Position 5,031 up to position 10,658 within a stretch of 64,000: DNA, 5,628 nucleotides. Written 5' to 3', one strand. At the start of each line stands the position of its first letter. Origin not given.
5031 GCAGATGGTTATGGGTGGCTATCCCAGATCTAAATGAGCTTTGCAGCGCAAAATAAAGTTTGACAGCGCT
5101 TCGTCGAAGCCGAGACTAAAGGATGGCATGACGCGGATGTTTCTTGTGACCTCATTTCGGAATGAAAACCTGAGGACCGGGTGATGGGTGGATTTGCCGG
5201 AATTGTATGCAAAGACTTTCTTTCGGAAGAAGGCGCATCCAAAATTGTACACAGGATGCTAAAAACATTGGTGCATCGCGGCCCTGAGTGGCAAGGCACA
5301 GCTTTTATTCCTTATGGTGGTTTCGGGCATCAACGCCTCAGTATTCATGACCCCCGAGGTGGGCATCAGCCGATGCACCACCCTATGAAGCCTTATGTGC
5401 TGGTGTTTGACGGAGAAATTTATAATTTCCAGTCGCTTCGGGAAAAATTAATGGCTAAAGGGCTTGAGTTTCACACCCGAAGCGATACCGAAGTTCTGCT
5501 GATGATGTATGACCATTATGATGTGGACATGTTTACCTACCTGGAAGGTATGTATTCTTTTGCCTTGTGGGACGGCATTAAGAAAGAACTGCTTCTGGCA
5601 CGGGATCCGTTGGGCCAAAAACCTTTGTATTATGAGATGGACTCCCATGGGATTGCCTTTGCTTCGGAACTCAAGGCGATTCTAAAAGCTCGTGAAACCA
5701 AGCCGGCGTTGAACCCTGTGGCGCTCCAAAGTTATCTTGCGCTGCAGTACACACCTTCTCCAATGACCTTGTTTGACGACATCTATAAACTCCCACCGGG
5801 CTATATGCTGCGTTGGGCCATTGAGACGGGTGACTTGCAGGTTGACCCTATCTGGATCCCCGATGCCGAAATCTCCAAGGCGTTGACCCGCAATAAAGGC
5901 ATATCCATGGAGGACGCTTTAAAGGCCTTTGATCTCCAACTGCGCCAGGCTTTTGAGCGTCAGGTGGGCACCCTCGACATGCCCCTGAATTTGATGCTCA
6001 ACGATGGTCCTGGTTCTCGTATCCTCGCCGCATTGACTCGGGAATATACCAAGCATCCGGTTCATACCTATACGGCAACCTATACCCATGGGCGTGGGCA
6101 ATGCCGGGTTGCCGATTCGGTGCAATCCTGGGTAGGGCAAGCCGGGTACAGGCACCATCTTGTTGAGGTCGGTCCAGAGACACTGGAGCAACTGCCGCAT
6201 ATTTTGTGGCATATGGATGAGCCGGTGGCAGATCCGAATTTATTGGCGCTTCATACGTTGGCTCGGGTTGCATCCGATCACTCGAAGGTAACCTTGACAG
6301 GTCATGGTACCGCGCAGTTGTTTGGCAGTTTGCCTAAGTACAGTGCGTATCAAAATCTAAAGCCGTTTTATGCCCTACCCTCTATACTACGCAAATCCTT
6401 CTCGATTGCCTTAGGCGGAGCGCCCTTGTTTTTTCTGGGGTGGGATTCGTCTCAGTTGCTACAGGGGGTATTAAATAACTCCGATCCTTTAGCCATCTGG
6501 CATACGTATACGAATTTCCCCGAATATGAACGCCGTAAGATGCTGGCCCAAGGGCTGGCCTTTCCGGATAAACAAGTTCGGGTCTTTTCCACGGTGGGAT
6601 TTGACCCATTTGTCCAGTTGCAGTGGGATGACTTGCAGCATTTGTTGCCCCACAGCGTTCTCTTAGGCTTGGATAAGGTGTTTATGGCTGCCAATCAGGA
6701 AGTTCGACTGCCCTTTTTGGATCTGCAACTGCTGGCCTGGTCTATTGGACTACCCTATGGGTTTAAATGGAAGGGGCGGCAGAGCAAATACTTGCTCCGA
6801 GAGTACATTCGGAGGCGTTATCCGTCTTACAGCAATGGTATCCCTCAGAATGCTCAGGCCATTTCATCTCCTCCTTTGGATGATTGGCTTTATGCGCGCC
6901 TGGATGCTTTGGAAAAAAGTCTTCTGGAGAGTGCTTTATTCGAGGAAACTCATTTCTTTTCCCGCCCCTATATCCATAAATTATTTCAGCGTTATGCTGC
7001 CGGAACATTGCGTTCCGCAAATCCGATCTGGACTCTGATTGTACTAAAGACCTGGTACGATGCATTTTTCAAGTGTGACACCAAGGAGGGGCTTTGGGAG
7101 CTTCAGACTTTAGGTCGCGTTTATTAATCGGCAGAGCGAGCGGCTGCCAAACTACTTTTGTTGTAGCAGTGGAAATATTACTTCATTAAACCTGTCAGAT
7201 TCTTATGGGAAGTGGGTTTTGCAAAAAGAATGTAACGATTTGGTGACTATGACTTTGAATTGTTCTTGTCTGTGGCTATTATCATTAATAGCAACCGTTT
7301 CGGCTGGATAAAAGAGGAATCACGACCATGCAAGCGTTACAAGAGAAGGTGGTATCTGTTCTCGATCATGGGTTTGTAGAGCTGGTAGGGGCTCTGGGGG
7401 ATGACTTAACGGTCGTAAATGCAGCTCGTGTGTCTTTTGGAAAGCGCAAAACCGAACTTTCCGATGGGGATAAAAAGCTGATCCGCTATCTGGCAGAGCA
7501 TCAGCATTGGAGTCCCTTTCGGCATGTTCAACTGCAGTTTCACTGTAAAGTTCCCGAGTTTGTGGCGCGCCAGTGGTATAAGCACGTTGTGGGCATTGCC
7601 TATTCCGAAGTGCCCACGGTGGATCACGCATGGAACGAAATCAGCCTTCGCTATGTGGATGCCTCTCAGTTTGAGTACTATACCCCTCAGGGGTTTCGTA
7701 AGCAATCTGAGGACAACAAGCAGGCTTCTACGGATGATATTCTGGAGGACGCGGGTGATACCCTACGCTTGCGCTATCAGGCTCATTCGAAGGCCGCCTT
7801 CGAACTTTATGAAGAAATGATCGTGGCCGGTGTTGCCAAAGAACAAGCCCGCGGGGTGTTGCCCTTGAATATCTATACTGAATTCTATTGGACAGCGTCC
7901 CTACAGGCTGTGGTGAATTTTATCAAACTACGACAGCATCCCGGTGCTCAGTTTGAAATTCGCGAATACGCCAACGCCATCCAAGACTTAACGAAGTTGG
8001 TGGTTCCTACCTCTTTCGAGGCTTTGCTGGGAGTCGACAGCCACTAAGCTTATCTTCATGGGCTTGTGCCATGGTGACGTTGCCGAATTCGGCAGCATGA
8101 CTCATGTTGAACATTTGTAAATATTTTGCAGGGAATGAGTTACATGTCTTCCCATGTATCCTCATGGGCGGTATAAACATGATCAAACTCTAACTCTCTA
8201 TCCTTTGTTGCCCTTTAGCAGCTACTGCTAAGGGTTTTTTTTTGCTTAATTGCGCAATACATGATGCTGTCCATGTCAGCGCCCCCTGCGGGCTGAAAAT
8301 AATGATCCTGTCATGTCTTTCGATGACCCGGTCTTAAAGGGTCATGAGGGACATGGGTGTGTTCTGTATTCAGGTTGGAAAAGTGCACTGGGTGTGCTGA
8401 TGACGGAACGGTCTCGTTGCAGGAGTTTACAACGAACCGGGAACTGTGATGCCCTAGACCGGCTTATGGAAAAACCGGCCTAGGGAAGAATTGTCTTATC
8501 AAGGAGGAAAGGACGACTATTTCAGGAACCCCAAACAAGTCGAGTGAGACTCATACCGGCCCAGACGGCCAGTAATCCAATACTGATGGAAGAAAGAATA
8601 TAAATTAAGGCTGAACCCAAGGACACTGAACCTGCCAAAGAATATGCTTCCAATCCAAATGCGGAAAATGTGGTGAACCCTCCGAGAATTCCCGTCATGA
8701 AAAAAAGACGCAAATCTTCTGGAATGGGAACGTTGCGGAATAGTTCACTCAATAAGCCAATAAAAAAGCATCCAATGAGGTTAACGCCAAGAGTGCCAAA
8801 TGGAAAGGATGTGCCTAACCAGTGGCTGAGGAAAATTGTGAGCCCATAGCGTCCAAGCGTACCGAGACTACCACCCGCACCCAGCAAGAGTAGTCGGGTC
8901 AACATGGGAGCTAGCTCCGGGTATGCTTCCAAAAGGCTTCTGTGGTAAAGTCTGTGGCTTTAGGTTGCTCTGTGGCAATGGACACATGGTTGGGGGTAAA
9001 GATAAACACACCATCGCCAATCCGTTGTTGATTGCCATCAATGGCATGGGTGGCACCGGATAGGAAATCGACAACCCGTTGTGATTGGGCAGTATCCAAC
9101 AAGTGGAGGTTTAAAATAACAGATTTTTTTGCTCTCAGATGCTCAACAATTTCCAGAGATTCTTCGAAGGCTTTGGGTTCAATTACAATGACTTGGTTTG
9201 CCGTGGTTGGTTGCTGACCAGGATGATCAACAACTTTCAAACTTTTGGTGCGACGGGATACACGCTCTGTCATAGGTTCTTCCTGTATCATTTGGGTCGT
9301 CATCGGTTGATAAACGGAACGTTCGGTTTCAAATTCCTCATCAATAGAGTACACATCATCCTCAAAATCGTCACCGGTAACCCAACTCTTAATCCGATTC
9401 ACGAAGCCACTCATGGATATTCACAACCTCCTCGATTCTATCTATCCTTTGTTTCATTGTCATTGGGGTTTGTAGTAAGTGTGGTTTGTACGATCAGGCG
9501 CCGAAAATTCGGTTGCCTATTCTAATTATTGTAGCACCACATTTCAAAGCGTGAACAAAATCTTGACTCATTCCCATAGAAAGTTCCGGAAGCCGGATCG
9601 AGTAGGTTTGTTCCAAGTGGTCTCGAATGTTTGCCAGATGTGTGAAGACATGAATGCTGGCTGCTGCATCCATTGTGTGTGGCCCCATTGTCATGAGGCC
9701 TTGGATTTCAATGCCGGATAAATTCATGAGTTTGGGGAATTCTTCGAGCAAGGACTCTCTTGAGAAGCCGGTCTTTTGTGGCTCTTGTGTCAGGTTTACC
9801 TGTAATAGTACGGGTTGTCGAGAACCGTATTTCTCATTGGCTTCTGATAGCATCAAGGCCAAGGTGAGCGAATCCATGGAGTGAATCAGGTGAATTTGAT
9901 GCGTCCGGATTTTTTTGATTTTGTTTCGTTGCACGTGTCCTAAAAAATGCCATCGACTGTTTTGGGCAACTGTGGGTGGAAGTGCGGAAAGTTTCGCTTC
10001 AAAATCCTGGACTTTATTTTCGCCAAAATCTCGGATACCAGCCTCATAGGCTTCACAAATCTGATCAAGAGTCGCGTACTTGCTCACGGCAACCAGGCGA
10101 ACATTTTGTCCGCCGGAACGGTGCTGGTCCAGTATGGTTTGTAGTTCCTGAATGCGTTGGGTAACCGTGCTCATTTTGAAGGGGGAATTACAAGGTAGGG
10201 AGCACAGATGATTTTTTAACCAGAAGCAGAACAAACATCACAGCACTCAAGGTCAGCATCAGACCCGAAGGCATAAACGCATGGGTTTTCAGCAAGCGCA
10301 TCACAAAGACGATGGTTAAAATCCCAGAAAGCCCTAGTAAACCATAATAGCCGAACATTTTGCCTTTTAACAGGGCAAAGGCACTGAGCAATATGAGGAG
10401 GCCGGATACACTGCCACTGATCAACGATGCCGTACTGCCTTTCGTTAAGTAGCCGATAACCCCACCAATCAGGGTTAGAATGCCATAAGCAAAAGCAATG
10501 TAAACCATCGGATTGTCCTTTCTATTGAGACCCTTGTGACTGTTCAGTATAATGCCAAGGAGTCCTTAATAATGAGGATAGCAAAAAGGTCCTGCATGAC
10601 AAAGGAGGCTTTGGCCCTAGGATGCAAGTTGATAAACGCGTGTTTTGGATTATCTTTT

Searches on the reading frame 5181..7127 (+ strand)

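Call 22: search_protein_families(library=pfam, proteins=[window:5181-7127:+], max_evalue=0.001)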
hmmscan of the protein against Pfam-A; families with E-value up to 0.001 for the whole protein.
window:5181-7127:+ (648 aa): 3 families
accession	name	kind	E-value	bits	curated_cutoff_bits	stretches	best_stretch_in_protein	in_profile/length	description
PF00733.27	Asn_synthase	-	6.5e-43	148.2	21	1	252-626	4-353/354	Asparagine synthase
PF13537.11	GATase_7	-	2.1e-41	141.2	25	1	50-168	1-122/123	Glutamine amidotransferase domain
PF13522.11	GATase_6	-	1.6e-35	122.4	27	1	46-163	12-130/130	Glutamine amidotransferase domain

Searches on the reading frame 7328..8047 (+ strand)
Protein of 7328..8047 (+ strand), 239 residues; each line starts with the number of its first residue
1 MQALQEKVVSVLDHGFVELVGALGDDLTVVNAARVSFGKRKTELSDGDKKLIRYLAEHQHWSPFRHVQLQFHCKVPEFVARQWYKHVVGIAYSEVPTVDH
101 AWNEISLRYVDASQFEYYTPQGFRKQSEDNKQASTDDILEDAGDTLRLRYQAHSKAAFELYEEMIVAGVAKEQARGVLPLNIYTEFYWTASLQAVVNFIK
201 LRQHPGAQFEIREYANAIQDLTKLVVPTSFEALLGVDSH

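Call 22: search_protein_families(library=pfam, proteins=[window:7328-8047:+], max_evalue=0.001)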
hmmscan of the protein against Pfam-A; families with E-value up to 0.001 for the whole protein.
window:7328-8047:+ (239 aa): 1 family
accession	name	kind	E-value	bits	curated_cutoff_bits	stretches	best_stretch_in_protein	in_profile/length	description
PF02511.20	Thy1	-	1.5e-46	159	24.8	1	19-228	2-191/191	Thymidylate synthase complementing protein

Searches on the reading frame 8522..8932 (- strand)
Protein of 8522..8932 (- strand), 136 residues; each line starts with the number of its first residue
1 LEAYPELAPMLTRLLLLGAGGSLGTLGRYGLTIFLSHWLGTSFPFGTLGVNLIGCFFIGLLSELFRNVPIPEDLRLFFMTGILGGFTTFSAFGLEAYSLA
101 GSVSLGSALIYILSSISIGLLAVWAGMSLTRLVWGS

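Call 73: search_protein_families(library=pfam, proteins=[window:8522-8932:-], max_evalue=0.001)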
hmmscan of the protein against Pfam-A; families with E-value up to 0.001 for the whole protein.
window:8522-8932:- (136 aa): 1 family
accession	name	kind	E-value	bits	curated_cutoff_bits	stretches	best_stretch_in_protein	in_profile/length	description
PF02537.21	CRCB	-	1.9e-25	89.6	32.9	1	16-127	2-103/103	CrcB-like protein, Camphor Resistance (CrcB)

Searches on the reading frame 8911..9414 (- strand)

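Call 73: search_protein_families(library=pfam, proteins=[window:8911-9414:-], max_evalue=0.001)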
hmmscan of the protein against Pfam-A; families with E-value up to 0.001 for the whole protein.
window:8911-9414:- (167 aa): 1 family
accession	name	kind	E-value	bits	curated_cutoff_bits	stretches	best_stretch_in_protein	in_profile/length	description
PF04472.17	SepF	-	5e-26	91.2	27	1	75-146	1-72/72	Cell division protein SepF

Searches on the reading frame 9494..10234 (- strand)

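Call 22: search_protein_families(library=pfam, proteins=[window:9494-10234:-], max_evalue=0.001)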
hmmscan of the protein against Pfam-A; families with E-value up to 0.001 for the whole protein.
window:9494-10234:- (246 aa): 1 family
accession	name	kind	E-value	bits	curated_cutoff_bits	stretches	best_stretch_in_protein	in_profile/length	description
PF01168.26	Ala_racemase_N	-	1.5e-16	61.3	24.1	1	41-245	19-217/220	Alanine racemase, N-terminal domain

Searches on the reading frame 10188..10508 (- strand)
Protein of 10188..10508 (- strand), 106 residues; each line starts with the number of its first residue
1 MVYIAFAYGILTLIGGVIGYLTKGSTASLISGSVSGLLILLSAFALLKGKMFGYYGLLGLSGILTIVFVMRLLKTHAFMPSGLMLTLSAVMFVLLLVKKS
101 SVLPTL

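Call 73: search_protein_families(library=pfam, proteins=[window:10188-10508:-], max_evalue=0.001)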
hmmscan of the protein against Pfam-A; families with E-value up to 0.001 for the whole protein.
window:10188-10508:- (106 aa): 1 family
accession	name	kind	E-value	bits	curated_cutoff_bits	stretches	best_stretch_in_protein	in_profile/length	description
PF03647.18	Tmemb_14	-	2.1e-21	76.8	24.8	1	4-94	1-91/92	Transmembrane proteins 14C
